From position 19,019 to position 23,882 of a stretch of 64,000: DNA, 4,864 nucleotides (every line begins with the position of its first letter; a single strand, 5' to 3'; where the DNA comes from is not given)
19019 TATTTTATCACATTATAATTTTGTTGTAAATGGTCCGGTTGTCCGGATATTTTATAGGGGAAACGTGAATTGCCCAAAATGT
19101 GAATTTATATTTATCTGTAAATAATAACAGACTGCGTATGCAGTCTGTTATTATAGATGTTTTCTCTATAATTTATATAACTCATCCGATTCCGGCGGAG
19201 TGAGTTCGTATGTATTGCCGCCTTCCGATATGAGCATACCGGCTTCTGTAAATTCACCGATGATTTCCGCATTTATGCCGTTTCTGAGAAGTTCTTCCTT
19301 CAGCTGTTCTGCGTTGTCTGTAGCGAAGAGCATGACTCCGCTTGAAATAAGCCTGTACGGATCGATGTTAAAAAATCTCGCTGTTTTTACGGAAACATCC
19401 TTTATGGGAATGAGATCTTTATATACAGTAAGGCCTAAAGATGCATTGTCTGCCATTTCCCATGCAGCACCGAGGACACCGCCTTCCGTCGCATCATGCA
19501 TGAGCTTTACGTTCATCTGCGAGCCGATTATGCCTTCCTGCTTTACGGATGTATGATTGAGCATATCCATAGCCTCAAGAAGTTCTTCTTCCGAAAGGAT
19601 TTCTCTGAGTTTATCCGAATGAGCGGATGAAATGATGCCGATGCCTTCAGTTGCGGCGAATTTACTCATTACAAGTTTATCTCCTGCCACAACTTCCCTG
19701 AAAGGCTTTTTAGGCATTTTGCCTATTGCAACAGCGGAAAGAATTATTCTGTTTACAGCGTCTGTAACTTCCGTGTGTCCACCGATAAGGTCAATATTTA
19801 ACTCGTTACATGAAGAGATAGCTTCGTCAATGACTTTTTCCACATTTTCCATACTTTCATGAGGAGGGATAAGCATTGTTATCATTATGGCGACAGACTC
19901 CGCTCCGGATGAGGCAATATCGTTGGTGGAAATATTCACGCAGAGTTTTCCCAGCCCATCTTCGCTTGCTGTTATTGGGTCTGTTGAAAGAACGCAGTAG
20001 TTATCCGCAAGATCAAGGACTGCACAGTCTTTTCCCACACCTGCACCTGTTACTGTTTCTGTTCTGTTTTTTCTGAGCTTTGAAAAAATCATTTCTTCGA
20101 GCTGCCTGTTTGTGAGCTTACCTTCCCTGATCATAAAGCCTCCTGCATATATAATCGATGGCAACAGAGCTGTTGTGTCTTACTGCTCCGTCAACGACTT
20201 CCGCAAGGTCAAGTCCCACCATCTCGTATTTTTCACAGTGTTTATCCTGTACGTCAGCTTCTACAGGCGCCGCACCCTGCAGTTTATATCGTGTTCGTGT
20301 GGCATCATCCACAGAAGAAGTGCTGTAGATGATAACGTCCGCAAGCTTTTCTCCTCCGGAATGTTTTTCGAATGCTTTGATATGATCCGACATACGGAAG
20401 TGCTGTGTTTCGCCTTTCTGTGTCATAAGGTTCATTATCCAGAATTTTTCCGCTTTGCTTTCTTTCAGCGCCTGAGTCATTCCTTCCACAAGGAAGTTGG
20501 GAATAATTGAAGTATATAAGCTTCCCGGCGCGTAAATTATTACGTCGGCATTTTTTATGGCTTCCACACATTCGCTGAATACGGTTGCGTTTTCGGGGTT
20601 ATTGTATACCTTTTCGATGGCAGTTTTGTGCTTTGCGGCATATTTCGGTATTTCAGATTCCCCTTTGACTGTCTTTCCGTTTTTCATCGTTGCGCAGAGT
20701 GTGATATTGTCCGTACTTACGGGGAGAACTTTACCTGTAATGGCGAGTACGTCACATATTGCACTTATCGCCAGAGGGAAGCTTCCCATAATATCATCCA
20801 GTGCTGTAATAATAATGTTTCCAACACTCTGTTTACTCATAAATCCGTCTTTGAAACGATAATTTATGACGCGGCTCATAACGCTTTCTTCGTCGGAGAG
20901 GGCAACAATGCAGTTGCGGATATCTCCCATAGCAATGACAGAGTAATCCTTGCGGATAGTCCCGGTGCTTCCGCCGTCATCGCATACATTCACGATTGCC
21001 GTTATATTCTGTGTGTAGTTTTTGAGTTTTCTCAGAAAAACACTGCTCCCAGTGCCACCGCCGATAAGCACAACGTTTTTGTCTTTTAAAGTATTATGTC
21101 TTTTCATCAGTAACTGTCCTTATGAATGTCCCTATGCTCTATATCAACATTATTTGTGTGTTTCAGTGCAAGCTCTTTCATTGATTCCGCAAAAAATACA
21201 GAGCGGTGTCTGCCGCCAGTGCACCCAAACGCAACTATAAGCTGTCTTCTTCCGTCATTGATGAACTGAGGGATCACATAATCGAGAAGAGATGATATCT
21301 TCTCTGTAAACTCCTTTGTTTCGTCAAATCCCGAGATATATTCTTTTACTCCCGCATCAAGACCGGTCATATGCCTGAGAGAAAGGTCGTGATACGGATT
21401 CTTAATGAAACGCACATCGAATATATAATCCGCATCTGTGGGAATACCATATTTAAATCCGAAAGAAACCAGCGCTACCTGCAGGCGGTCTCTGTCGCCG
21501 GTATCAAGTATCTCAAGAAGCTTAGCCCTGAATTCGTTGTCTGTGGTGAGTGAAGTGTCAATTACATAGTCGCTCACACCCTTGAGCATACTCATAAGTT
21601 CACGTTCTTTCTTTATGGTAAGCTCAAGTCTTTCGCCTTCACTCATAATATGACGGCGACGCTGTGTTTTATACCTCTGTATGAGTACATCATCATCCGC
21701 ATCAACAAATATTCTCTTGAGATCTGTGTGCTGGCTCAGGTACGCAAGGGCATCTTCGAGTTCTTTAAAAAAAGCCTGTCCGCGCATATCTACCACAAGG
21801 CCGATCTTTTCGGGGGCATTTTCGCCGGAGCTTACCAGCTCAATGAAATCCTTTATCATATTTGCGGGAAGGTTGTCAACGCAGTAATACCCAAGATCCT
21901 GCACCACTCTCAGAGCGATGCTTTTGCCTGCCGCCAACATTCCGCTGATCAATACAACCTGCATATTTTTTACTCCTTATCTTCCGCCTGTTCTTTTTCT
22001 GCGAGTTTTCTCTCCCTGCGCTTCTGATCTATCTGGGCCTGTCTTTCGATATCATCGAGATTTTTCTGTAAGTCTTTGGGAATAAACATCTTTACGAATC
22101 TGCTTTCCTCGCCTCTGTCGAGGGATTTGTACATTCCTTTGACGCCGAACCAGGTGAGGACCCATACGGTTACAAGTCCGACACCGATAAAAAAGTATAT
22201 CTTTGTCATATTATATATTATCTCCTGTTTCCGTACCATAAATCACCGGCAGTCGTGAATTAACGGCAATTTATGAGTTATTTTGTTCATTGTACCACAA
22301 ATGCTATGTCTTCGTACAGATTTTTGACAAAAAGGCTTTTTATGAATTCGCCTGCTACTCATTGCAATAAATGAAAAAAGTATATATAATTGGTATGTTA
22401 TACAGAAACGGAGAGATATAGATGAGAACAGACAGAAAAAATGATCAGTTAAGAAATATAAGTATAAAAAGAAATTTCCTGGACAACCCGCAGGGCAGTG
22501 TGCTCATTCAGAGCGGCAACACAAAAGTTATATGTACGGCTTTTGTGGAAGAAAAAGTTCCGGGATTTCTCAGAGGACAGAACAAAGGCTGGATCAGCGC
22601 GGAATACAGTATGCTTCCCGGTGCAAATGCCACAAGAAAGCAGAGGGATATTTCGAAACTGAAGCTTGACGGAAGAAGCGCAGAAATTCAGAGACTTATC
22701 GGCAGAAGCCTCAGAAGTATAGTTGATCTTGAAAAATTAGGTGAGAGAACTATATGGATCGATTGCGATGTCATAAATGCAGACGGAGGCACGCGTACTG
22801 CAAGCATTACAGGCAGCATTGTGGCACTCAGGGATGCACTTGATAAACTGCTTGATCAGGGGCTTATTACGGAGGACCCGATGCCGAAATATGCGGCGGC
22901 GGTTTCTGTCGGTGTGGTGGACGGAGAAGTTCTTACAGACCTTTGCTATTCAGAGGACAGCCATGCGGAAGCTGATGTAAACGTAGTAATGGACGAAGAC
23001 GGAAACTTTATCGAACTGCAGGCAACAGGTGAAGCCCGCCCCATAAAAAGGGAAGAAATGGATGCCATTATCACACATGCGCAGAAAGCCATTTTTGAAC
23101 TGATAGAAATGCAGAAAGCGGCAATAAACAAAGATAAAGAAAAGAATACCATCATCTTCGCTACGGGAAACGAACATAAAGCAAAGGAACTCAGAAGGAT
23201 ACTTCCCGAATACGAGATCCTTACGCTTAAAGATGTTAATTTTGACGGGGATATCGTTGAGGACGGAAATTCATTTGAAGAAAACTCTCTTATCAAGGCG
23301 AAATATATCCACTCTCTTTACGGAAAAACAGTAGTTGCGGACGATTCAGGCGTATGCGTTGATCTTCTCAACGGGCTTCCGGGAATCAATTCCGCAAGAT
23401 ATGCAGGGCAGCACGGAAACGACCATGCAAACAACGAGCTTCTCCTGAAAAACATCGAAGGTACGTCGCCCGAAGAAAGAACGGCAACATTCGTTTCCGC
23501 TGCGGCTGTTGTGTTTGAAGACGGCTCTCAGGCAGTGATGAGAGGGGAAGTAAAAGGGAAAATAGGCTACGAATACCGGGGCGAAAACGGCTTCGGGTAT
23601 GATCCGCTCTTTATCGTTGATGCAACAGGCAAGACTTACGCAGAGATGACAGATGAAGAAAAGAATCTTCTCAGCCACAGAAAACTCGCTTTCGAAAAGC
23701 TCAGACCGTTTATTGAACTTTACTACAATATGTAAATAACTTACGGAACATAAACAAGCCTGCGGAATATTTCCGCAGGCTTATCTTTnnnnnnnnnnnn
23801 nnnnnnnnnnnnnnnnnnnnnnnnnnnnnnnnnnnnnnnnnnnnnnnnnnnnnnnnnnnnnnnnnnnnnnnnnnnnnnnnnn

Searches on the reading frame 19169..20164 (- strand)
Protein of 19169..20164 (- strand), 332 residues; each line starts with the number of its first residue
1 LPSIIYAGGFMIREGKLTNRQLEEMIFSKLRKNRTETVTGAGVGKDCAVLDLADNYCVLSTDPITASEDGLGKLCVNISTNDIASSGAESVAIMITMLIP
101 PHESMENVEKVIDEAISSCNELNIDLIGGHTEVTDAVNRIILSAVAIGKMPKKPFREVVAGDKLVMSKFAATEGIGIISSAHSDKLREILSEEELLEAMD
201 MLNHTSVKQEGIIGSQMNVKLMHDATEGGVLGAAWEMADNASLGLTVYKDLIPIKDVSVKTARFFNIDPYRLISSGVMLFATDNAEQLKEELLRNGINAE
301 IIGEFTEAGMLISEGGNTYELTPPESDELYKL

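Call 106: search_protein_families(library=pfam, proteins=[window:19169-20164:-], max_evalue=0.000001)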
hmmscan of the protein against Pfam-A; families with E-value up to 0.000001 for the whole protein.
window:19169-20164:- (332 aa): 2 families
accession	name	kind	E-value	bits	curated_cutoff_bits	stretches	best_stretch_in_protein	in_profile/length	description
PF00586.29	AIRS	-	3.8e-17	63.1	24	1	44-150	1-112/112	AIR synthase related protein, N-terminal domain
PF02769.27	AIRS_C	-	1.5e-15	58.2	23.1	1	160-309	2-149/156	AIR synthase related protein, C-terminal domain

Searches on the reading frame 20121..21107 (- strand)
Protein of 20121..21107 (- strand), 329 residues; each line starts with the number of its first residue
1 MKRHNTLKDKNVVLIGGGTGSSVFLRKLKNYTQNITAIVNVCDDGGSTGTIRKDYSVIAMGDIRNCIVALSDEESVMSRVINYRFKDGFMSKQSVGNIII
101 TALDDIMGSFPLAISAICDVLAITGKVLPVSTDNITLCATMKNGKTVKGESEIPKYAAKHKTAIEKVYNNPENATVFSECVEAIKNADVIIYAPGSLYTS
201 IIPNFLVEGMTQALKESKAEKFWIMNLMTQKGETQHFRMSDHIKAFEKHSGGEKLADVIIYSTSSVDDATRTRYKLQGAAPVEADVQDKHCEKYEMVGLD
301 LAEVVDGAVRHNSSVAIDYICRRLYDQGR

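Call 106: search_protein_families(library=pfam, proteins=[window:20121-21107:-], max_evalue=0.000001)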
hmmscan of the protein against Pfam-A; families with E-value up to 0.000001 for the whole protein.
window:20121-21107:- (329 aa): 1 family
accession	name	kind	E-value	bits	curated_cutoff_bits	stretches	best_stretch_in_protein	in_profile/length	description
PF01933.23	CofD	-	1.4e-99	333.4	30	1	12-295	1-283/290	2-phospho-L-lactate transferase CofD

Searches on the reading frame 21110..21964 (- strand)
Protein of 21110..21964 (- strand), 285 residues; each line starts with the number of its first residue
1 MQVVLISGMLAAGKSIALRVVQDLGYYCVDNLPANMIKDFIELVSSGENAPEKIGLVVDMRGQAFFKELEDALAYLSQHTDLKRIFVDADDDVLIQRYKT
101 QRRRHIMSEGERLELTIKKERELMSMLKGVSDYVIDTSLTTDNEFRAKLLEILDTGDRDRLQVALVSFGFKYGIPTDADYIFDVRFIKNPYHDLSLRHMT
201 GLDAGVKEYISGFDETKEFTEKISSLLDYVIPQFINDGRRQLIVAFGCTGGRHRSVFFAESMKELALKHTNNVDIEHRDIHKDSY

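Call 106: search_protein_families(library=pfam, proteins=[window:21110-21964:-], max_evalue=0.000001)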
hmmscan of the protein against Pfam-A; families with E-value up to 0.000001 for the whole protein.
window:21110-21964:- (285 aa): 2 families
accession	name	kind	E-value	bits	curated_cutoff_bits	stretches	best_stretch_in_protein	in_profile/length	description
PF22740.1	PapZ_C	-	4.1e-43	146.9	27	1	162-281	2-121/121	RapZ C-terminal domain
PF03668.21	RapZ-like_N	-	7.3e-38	130.2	25.4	1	1-154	1-155/158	RapZ-like N-terminal domain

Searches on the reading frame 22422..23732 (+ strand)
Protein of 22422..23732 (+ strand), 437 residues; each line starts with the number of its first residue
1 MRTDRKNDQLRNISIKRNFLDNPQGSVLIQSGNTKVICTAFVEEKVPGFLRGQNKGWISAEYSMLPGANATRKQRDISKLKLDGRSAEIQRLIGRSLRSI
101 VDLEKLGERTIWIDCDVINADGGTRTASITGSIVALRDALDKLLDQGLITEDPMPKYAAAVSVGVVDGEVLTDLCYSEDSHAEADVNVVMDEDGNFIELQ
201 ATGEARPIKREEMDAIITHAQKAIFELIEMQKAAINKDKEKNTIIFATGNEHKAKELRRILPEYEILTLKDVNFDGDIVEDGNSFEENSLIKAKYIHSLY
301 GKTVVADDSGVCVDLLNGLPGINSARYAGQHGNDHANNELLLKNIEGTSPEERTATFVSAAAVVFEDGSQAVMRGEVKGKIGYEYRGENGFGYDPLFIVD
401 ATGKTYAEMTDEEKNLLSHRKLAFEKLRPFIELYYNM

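Call 106: search_protein_families(library=pfam, proteins=[window:22422-23732:+], max_evalue=0.000001)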
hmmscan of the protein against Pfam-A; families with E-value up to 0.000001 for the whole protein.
window:22422-23732:+ (437 aa): 3 families
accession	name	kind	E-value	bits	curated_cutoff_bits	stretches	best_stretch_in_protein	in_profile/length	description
PF01725.21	Ham1p_like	-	1.8e-63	214.3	22.5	1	244-429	1-185/186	Ham1 family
PF01138.27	RNase_PH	-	8.3e-28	97.8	25.5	1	9-139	1-127/130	3' exoribonuclease family, domain 1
PF03725.20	RNase_PH_C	-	3.8e-13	49.6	20.8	1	157-222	2-66/67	3' exoribonuclease family, domain 2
